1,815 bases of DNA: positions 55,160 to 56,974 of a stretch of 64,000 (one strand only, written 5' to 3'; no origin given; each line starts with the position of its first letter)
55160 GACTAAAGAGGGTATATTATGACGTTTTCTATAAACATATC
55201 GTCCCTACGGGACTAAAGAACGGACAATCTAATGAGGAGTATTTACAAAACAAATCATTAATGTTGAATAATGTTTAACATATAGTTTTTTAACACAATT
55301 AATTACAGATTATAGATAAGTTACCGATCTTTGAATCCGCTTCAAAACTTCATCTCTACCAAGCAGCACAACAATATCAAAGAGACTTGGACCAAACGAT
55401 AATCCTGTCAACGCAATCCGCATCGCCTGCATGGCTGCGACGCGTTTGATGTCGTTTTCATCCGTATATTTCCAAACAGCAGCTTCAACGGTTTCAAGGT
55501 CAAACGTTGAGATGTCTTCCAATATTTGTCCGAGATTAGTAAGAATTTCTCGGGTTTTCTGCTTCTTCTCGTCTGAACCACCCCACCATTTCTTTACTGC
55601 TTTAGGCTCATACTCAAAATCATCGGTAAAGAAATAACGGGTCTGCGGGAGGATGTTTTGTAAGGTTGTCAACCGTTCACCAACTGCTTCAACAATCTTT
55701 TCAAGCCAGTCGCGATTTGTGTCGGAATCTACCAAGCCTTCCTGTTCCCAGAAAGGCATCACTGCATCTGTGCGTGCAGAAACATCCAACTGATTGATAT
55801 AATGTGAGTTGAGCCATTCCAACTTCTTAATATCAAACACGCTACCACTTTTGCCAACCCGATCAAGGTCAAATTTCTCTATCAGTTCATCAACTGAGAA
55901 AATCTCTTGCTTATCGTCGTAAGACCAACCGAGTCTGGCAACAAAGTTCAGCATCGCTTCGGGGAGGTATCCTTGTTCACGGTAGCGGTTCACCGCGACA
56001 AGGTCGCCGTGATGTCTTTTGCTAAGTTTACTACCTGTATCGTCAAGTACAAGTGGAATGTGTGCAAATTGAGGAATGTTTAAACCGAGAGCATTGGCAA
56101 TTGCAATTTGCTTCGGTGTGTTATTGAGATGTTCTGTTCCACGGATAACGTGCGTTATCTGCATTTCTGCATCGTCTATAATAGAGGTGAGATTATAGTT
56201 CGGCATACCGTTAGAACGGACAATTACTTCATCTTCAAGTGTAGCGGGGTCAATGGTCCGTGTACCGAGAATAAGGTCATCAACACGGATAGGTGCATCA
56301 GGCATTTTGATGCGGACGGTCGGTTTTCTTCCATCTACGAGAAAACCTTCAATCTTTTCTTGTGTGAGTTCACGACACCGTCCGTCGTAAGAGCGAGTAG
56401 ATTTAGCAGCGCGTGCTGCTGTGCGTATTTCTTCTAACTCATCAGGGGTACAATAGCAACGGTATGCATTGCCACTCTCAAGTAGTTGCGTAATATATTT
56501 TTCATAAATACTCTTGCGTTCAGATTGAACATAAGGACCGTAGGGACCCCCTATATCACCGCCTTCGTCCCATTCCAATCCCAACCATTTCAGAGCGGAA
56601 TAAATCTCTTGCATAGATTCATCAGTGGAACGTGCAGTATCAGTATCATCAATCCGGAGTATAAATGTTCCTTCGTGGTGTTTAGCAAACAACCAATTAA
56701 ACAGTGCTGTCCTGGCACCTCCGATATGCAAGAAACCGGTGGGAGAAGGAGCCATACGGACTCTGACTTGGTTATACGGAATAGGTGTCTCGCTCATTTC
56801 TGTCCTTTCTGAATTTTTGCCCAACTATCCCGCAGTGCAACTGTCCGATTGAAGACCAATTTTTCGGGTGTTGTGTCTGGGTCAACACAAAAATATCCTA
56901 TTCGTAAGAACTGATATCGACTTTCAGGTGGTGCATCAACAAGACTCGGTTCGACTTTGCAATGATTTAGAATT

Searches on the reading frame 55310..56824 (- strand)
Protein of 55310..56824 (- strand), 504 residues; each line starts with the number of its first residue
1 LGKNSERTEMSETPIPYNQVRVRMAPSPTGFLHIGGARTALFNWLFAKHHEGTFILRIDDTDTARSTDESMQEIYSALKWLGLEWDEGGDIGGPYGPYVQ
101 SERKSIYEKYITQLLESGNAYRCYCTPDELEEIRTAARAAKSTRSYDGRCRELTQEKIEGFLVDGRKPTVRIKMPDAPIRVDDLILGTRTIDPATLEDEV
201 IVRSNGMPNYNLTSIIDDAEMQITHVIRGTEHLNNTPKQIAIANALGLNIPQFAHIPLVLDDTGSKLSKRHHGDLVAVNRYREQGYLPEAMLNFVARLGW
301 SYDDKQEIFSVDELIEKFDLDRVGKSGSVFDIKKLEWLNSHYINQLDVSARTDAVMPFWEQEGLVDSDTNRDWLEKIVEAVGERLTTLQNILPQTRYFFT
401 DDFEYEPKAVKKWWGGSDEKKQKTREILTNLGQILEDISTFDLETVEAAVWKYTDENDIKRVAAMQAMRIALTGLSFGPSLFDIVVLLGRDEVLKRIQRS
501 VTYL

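Call 53: search_protein_families(library=pfam, proteins=[window:55310-56824:-], max_evalue=0.0001)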
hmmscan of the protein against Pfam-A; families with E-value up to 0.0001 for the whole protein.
window:55310-56824:- (504 aa): 2 families
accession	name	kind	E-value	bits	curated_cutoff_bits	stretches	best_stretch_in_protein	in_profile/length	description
PF00749.27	tRNA-synt_1c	-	1.4e-108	363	23.4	1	19-337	1-314/314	tRNA synthetases class I (E and Q), catalytic domain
PF19269.4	Anticodon_2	-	3.1e-32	112.3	23.6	1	353-499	4-139/141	Anticodon binding domain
